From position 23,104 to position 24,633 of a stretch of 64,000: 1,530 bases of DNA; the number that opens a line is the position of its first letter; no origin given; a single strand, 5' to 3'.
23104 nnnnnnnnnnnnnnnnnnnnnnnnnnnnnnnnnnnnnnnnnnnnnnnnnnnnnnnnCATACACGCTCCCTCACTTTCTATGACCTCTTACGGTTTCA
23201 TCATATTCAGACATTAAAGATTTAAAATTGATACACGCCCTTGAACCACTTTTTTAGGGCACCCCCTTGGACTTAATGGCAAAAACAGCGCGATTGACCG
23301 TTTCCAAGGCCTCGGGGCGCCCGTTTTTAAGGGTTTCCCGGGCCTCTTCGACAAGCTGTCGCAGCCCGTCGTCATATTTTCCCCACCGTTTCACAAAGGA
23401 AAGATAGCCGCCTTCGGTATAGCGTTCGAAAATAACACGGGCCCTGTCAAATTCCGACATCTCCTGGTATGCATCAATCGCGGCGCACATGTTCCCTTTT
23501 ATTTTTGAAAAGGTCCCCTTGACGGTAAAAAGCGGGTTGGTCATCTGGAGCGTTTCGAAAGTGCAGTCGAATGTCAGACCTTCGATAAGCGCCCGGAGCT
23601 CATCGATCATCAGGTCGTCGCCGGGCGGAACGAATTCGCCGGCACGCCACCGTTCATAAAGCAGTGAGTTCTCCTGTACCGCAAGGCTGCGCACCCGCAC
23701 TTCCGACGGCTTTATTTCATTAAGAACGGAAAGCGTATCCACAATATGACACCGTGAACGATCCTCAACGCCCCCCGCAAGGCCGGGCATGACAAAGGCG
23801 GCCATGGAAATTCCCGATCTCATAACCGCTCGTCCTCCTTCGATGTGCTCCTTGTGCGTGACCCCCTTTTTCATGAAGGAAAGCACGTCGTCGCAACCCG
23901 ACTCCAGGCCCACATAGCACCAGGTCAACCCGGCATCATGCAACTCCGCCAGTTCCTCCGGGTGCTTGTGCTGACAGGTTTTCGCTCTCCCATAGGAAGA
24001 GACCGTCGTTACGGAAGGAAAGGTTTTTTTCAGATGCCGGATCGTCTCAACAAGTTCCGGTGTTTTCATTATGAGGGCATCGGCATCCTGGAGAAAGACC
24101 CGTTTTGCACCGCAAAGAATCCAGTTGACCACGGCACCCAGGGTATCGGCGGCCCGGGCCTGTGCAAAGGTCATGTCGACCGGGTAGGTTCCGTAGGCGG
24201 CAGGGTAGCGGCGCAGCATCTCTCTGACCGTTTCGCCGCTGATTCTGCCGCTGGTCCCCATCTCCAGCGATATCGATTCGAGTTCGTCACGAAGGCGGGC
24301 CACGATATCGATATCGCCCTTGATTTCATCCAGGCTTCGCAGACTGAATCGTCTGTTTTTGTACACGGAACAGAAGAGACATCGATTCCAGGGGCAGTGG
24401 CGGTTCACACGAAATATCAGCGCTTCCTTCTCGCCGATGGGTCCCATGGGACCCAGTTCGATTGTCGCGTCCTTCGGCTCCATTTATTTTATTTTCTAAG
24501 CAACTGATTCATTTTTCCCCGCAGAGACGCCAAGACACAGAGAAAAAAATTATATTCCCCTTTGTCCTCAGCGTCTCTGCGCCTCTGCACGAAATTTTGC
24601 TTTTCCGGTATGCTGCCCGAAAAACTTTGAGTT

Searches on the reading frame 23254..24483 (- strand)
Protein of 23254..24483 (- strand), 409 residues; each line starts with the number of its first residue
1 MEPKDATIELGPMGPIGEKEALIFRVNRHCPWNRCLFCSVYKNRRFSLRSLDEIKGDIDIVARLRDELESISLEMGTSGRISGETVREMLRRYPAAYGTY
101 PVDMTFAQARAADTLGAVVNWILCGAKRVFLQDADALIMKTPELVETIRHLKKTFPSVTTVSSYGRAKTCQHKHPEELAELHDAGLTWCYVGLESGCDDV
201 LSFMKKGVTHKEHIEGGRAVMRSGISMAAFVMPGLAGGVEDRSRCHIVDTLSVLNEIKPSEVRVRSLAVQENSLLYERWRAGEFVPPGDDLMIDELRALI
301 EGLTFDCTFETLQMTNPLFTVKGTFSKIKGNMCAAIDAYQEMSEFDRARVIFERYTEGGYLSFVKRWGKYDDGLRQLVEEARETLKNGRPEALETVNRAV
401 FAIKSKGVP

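Call 30: search_protein_families(library=pfam, proteins=[window:23254-24483:-], max_evalue=0.0001)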
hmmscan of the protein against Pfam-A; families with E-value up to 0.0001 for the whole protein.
window:23254-24483:- (409 aa): 1 family
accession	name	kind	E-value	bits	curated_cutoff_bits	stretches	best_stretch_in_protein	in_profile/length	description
PF04055.27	Radical_SAM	-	7.5e-11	42.9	29.5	1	28-234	5-153/166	Radical SAM superfamily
